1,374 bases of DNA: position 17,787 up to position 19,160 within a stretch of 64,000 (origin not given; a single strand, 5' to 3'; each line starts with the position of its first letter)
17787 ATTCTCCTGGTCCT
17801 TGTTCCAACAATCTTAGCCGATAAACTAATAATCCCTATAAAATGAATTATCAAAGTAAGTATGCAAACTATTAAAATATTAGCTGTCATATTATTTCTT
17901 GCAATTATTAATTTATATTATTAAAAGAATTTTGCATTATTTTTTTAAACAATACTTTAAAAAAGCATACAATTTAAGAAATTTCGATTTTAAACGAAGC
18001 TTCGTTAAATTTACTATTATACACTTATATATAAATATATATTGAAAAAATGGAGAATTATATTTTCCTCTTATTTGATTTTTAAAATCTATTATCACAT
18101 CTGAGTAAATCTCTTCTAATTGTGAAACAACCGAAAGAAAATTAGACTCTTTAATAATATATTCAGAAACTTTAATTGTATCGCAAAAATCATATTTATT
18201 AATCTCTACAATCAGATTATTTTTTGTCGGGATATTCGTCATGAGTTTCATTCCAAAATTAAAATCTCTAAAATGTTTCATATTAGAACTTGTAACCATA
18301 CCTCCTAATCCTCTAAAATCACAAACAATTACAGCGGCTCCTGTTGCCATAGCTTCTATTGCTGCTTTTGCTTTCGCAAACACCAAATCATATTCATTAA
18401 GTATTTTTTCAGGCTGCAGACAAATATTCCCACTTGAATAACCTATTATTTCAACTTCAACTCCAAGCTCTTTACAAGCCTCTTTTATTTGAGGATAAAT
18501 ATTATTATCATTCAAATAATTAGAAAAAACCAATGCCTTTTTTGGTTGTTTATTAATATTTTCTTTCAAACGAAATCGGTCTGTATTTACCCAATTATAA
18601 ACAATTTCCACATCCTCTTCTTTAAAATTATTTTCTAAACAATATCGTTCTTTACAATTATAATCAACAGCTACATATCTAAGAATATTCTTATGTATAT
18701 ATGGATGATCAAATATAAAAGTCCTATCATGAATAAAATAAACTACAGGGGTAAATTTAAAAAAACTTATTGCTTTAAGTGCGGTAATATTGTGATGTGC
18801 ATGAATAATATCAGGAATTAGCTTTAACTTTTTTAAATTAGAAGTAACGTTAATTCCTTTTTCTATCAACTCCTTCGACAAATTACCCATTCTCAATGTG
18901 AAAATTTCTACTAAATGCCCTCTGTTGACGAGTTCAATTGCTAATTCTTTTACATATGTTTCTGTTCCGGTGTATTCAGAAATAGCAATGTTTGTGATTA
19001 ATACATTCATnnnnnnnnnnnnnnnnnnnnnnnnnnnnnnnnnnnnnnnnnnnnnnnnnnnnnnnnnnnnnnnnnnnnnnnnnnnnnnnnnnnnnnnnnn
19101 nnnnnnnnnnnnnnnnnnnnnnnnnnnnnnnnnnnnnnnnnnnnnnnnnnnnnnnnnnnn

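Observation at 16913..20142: AT-rich three-gene cassette: variant PIG-L/LmbE deacetylase + GT4 glycosyltransferase + Amj(DUF2837)-like membrane protein, a candidate GlcN-glycoconjugate synthesis and flipping module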

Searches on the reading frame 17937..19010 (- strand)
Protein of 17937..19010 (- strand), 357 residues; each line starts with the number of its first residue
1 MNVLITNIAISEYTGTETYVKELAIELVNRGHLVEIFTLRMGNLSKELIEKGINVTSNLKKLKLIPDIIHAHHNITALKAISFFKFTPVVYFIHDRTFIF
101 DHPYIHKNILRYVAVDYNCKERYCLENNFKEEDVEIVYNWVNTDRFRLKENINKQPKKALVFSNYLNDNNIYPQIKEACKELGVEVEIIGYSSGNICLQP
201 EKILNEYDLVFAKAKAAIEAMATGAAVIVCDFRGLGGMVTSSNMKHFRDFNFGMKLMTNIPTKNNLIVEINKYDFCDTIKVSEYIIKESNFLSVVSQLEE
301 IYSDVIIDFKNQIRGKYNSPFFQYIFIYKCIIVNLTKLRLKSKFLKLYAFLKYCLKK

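Call 3: search_protein_families(library=pfam, proteins=[window:17937-19010:-], max_evalue=1)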
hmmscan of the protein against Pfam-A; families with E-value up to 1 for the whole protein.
window:17937-19010:- (357 aa): 4 families
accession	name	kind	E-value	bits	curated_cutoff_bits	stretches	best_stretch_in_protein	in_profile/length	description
PF13439.12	Glyco_transf_4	-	2.8e-12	47.4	28.5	1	14-145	2-170/170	Glycosyltransferase Family 4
PF13579.12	Glyco_trans_4_4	-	5.5e-05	24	29.7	1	14-56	1-43/158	Glycosyl transferase 4-like domain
PF02302.22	PTS_IIB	-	0.0077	17.3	23.6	1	175-231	20-74/90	PTS system, Lactose/Cellobiose specific IIB subunit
PF08323.17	Glyco_transf_5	-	0.025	14.7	22.7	0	58-98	121-170/239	Starch synthase catalytic domain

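Call 4: search_protein_families(library=ncbifam, proteins=[window:17937-19010:-], max_evalue=1)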
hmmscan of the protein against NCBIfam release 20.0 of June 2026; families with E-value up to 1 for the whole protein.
window:17937-19010:- (357 aa): 1 family
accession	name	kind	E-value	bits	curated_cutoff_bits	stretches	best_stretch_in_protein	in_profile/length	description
NF038213.1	SDR_TniO_fam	equivalog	0.094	12.1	300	1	210-249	69-106/249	SDR family oxidoreductase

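Call 18: find_homologous_proteins(query=window:17937-19010:-)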
Query window:17937-19010:- (357 aa): 980 proteins with E <= 0.001 among 3354 candidates; the best 120 are listed.
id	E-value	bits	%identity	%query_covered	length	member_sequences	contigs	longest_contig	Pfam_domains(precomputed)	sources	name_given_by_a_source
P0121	1.8e-233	792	100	100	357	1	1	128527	PF13439.13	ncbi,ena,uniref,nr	ncbi:glycosyltransferase [uncultured Flavobacterium sp.]|uniref:glycosyltransferase n=1 Tax=uncultur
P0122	1.6e-209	713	90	100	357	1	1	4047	PF13439.13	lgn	-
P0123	4.4e-201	686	87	100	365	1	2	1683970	PF13439.13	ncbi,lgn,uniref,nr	ncbi:Glycosyltransferase Family 4 [Flavobacterium araucananum]|uniref:Glycosyltransferase subfamily 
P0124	6.6e-199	678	87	100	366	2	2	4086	PF13439.13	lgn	-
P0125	1.5e-192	657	84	100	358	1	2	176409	PF13439.13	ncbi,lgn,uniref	ncbi:hypothetical protein [Flavobacterium sp.]|uniref:hypothetical protein n=1 Tax=Flavobacterium sp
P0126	4.0e-187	640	80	100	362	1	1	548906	PF13439.13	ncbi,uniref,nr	ncbi:glycosyltransferase [Flavobacterium sp. JAS]|uniref:glycosyltransferase n=1 Tax=Flavobacterium 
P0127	7.0e-181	619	78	100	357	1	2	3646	PF13439.13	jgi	jgi:glycosyltransferase involved in cell wall biosynthesis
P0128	4.4e-178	610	77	100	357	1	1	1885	PF13439.13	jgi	jgi:hypothetical protein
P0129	7.4e-177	606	77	100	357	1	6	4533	PF13477.13,PF13439.13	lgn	-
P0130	9.6e-177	606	76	100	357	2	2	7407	PF13439.13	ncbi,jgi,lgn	jgi:hypothetical protein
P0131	3.2e-176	604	76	100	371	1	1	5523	PF13579.13,PF13439.13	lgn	-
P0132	6.2e-175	600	76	100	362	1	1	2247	PF13439.13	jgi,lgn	jgi:hypothetical protein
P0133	9.2e-175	599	77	100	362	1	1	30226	PF13477.13,PF13439.13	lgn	-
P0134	4.8e-173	593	77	99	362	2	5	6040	PF13439.13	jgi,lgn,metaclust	metaclust:\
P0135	2.2e-172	591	75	100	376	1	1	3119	PF13477.13,PF13439.13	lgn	-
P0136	1.0e-170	586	74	100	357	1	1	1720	PF13477.13,PF13439.13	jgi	jgi:glycosyltransferase involved in cell wall biosynthesis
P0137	1.7e-170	585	73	100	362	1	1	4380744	PF13439.13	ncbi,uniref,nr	ncbi:glycosyltransferase [Flavobacterium sp. N3904]|uniref:glycosyltransferase n=1 Tax=Flavobacteriu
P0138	1.9e-169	582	75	100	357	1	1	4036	PF13439.13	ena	-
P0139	7.9e-169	579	73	100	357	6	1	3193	PF13477.13,PF13439.13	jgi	jgi:hypothetical protein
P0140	3.0e-167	574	72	100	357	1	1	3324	PF13477.13,PF13439.13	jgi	jgi:hypothetical protein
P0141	4.9e-166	570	72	100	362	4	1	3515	PF13439.13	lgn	-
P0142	3.0e-142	492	67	90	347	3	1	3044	PF13439.13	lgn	-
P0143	8.4e-136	471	59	99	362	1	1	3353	PF13579.13,PF13439.13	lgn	-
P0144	4.7e-133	462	61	99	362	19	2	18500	PF13579.13,PF13439.13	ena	-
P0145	5.3e-125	435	56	99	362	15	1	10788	PF13579.13,PF13439.13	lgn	-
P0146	1.5e-124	434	56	99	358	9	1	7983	PF13579.13,PF13439.13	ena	-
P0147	1.5e-124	434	57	96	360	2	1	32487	PF13579.13,PF13439.13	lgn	-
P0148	1.9e-124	434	56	99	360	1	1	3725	PF13579.13,PF13439.13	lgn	-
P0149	1.3e-123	431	56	100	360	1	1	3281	PF13439.13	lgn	-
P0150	3.3e-123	429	59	95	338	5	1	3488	PF13579.13,PF13439.13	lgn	-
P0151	8.1e-122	425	57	99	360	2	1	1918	PF13579.13,PF13439.13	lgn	-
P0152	2.1e-121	424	56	99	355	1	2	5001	PF13439.13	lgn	-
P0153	2.9e-118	413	56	99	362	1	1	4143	PF13579.13,PF13439.13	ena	-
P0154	4.4e-118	413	56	95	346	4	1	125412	PF13579.13,PF13439.13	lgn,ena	-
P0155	4.2e-117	409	55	99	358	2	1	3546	PF13579.13,PF13439.13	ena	-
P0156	1.1e-115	405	60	86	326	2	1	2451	PF13439.13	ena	-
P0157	2.4e-111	391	56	92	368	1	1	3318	PF13439.13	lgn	-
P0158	1.3e-110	388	58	83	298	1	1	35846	PF13439.13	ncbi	ncbi:MAG: glycosyltransferase family 4 protein [Chitinophagaceae bacterium]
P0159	7.3e-109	382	51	99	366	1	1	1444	PF13439.13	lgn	-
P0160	9.5e-108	379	56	87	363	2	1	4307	PF13439.13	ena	-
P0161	2.3e-107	377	53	100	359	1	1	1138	PF13477.13,PF13439.13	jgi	jgi:hypothetical protein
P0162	2.9e-107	377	50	96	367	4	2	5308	PF13579.13,PF13439.13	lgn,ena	-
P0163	4.1e-107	377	53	89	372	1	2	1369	PF13579.13,PF13439.13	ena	-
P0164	6.1e-107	376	59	78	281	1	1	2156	PF13579.13,PF13439.13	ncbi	-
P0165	3.0e-105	370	51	91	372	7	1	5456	PF13477.13,PF13579.13,PF13439.13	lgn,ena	-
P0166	6.8e-105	369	48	98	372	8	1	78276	PF13477.13,PF13579.13,PF13439.13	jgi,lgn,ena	-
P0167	1.3e-104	368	49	98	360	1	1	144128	PF13439.13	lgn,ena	-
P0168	6.6e-104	366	54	92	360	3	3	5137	PF13439.13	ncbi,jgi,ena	jgi:hypothetical protein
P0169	1.4e-103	365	49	97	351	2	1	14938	PF13439.13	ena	-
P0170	3.8e-103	364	50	96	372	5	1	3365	PF13579.13,PF13439.13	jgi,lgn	-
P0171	1.2e-102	362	53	92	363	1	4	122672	PF13439.13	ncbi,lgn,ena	-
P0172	3.3e-102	360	52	89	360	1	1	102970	PF13439.13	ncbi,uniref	ncbi:hypothetical protein [Aquimarina rubra]|uniref:Glycosyltransferase subfamily 4-like N-terminal 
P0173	1.9e-101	358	55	87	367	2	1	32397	PF13439.13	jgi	-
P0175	1.0e-100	356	50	89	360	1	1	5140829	PF13439.13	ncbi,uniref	ncbi:glycosyltransferase [Aquimarina sp. SS2-1]|uniref:glycosyltransferase n=1 Tax=Aquimarina besae 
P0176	2.6e-100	354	53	92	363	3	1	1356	PF13439.13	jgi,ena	-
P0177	2.7e-99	351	51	89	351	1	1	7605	PF13439.13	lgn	-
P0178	4.8e-98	347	47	98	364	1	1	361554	PF13439.13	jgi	jgi:hypothetical protein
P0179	3.0e-97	344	50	91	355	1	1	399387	PF13439.13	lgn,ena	-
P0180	1.4e-96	342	47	99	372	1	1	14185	PF13439.13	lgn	-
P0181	3.4e-96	341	50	87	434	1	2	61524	PF13579.13,PF13439.13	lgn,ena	-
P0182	1.7e-95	338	47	91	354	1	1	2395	PF13439.13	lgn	-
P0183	1.3e-94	335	49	97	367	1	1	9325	PF13439.13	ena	-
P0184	7.7e-94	333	47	100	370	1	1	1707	PF13439.13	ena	-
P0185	1.8e-93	332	49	88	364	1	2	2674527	PF13439.13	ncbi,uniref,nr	ncbi:hypothetical protein GO495_06430 [Chitinophaga oryziterrae]|uniref:Glycosyltransferase subfamil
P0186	3.5e-93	331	48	91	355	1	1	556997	PF13439.13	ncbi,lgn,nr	ncbi:MAG: hypothetical protein HEP71_17215 [Roseivirga sp.]|nr:hypothetical protein [Roseivirga sp.]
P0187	6.7e-93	330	47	89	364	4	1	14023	PF13439.13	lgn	-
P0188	3.6e-92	327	45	99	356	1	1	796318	PF13579.13,PF13439.13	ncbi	-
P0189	8.5e-92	326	47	94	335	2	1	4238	PF13439.13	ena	-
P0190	1.4e-91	326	46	100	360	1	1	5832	PF13439.13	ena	-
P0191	1.4e-91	325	48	87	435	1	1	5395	PF13439.13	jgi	-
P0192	1.7e-91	325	44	95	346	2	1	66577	PF13439.13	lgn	-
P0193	3.4e-90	321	49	86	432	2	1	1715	PF13439.13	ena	-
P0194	1.1e-89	319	43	100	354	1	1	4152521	PF13579.13,PF13439.13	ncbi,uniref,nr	ncbi:glycosyltransferase family 4 protein [Chitinophaga sp. G-6-1-13]|uniref:Glycosyltransferase fam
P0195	1.1e-89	319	45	91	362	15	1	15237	PF13439.13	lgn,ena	-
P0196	3.2e-89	318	48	88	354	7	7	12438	PF13579.13,PF13439.13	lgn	-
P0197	5.0e-89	317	45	96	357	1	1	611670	PF13439.13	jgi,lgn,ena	-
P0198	6.7e-89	317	47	88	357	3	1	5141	PF13439.13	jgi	jgi:glycosyltransferase involved in cell wall biosynthesis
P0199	1.0e-88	316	44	96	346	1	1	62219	PF13439.13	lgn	-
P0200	2.0e-88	315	45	94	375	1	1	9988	PF13439.13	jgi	jgi:hypothetical protein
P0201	2.0e-88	315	48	89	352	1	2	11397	PF13439.13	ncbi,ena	-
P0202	6.2e-88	313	47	89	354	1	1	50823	PF13439.13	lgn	-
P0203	6.4e-88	313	45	89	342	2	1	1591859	PF13439.13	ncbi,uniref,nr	ncbi:glycosyltransferase [Chitinophaga niastensis]|uniref:glycosyltransferase n=1 Tax=Chitinophaga n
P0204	1.2e-87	313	49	87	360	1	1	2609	PF13579.13,PF13439.13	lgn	-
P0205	1.3e-87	312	44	90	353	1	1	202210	PF13439.13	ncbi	ncbi:glycosyltransferase family protein [Flavitalea flava]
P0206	2.2e-87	312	48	88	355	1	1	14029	PF13579.13,PF13439.13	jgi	jgi:hypothetical protein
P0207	2.4e-87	312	47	87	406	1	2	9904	PF13439.13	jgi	jgi:hypothetical protein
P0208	4.0e-87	311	47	86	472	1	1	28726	PF27241.1,PF13439.13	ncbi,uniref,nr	ncbi:glycosyltransferase [Flavilitoribacter nigricans]|uniref:Glycosyltransferase subfamily 4-like N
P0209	5.6e-87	310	48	86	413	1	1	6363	PF13439.13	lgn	-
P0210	5.7e-87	310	47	87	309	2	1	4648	PF13439.13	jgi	jgi:hypothetical protein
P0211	5.8e-87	310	47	89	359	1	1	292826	PF13439.13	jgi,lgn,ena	-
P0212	7.4e-87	310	47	88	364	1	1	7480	PF13579.13,PF13439.13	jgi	jgi:hypothetical protein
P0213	2.5e-86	308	48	89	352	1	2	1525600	PF13439.13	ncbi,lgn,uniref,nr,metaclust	ncbi:glycosyltransferase involved in cell wall biosynthesis [Roseivirga ehrenbergii]|uniref:Glycosyl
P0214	2.5e-86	308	44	93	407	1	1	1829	PF13439.13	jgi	-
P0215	2.9e-86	308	44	89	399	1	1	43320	PF13439.13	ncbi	-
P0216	3.2e-86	308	44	90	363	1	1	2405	PF13439.13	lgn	-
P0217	1.1e-84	303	47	89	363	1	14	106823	PF13439.13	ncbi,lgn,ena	-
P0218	1.2e-84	303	47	87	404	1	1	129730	PF13439.13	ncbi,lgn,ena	-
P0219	1.5e-84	302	48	89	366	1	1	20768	PF13439.13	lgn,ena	-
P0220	2.0e-84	302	45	89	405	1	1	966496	PF13439.13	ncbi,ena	-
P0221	2.3e-84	302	45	89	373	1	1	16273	PF13439.13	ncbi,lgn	-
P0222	3.6e-84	301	46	86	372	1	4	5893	PF13579.13,PF13439.13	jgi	jgi:hypothetical protein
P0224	9.2e-84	300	46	86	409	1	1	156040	PF13579.13,PF13439.13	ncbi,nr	ncbi:MAG: glycosyltransferase [Bacteroidales bacterium]|nr:glycosyltransferase [Bacteroidales bacter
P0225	1.1e-83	300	44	94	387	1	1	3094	PF13439.13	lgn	-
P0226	1.6e-83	299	46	88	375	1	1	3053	PF13579.13,PF13439.13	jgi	-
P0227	1.9e-83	299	43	96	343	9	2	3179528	PF13439.13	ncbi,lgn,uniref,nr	ncbi:hypothetical protein BXY85_2182 [Roseivirga pacifica]|uniref:Uncharacterized protein n=1 Tax=Ro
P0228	2.9e-83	298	45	87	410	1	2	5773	PF13439.13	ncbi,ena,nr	ncbi:MAG: glycosyltransferase [Saprospiraceae bacterium]|nr:glycosyltransferase [Saprospiraceae bact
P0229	3.7e-83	298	47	87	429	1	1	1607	PF13439.13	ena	-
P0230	5.8e-83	297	43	95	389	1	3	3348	PF13439.13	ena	-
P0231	1.8e-82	296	42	100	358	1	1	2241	PF13439.13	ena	-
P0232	1.9e-82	295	46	88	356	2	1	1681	PF13579.13,PF13439.13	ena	-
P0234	2.5e-82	295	46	88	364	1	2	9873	PF13439.13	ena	-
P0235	3.2e-82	295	44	87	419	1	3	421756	PF13439.13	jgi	jgi:glycosyltransferase involved in cell wall biosynthesis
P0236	4.3e-82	294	48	86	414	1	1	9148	PF13579.13,PF13439.13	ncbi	-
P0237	1.9e-81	292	45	88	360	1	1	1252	PF13579.13,PF13439.13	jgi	jgi:hypothetical protein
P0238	2.4e-81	292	45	87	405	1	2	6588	PF13439.13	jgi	jgi:hypothetical protein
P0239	4.2e-81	291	46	87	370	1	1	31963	PF13439.13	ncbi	-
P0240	5.3e-81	291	45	86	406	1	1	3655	PF13439.13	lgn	-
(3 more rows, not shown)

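Call 29: search_solved_structures(query=A2, max_evalue=1, show_alignments=2)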
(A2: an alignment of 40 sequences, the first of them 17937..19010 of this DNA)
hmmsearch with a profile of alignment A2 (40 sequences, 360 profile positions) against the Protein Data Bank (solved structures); distinct sequences matched with E-value up to 1: 13.
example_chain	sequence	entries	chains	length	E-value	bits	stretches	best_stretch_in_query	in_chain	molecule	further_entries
9v0l_A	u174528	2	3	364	0.002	20.3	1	170-311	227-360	tetrahydrobiopterin glucosyltransferases | tetrahydrobiopterin glucosyltransferase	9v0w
6kih_A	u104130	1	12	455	0.022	16.8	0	12-41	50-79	Tll1590 protein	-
7fg9_A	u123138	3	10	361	0.074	15.1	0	65-104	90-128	Glycosyl transferase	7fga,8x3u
7qsg_A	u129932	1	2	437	0.098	14.7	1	11-39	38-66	D-inositol 3-phosphate glycosyltransferase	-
8x3q_C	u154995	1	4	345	0.13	14.3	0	65-104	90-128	Glycosyl transferase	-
3c4q_A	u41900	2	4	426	0.33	13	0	13-43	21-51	Predicted glycosyltransferases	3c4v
3c48_A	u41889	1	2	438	0.38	12.8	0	13-43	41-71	Predicted glycosyltransferases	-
3l01_A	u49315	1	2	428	0.54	12.3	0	57-98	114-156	GlgA glycogen synthase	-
3fro_A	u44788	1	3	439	0.58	12.2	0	57-98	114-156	GlgA glycogen synthase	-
2bis_A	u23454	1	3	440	0.59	12.2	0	57-98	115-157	GLGA GLYCOGEN SYNTHASE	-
2iz0_A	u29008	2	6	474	0.72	11.9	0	149-185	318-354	6-PHOSPHOGLUCONATE DEHYDROGENASE, DECARBOXYLATING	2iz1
2iyp_A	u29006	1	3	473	0.73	11.8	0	149-185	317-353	6-PHOSPHOGLUCONATE DEHYDROGENASE, DECARBOXYLATING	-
2iyo_A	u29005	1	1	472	0.74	11.8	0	149-185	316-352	6-PHOSPHOGLUCONATE DEHYDROGENASE, DECARBOXYLATING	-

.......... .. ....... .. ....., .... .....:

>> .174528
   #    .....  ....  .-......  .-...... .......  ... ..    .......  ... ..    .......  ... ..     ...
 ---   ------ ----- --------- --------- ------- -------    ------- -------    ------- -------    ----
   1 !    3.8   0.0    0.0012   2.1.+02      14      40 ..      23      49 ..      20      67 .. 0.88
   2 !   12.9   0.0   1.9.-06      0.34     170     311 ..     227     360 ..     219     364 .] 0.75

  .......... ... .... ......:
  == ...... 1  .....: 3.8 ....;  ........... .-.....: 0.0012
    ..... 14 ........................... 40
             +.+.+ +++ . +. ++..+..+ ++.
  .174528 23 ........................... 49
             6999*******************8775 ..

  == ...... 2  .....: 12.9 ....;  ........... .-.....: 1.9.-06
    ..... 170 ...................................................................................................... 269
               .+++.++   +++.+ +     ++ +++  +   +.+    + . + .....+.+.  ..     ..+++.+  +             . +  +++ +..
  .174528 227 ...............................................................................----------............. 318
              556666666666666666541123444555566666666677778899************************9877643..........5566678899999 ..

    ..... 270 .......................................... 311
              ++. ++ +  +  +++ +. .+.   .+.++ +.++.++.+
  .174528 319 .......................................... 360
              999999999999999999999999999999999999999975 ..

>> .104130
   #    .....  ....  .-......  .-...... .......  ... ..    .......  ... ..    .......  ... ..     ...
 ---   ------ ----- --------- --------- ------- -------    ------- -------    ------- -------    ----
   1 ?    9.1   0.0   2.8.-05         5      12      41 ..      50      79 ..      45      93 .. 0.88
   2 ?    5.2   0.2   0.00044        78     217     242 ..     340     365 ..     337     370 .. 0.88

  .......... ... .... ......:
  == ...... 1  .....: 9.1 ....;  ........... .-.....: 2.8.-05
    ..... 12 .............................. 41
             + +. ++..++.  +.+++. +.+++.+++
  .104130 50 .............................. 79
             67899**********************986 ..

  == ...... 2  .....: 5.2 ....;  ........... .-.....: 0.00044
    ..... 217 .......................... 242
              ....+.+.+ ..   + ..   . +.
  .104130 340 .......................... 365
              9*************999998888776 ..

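Call 39: predict_structure(alignment_id=A3)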
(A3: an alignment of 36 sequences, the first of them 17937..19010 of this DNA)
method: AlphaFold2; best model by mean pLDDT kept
length: 357 residues; sequences in the alignment: 36
mean_pLDDT: 93.9   pTM: 0.88
mean pLDDT of the five models: 93.9, 93.4, 93.1, 91.6, 91.0
residues with pLDDT >= 90: 292; 70-90: 65; 50-70: 0; < 50: 0
segments of 3 or more residues with pLDDT < 50: none
pLDDT, mean of each block of 10 residues (from residue 1): 97 88 97 98 96 98 98 95 97 90 94 96 93 95 94 98 92 97 97 89 97 95 98 94 96 92 98 98 96 97 98 89 82 79 84 82
secondary structure, 60 per line:
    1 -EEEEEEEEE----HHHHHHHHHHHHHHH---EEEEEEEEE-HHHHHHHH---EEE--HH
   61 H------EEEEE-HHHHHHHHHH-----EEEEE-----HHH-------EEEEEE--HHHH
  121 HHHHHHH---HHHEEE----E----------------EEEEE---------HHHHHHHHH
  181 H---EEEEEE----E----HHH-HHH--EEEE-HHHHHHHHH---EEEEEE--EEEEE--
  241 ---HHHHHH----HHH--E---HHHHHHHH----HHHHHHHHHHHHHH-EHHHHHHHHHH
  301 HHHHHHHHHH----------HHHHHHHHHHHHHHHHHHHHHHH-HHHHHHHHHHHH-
elements in order: E2-10 H15-29 E33-41 H43-50 E54-56 E68-72 H74-83 E89-93 E109-114 H117-127 E134-136 E158-162 H172-181 E185-190 E209-212 H214-222 E226-231 E234-238 H244-249 H263-270 H275-288 H291-310 H321-343 H345-356
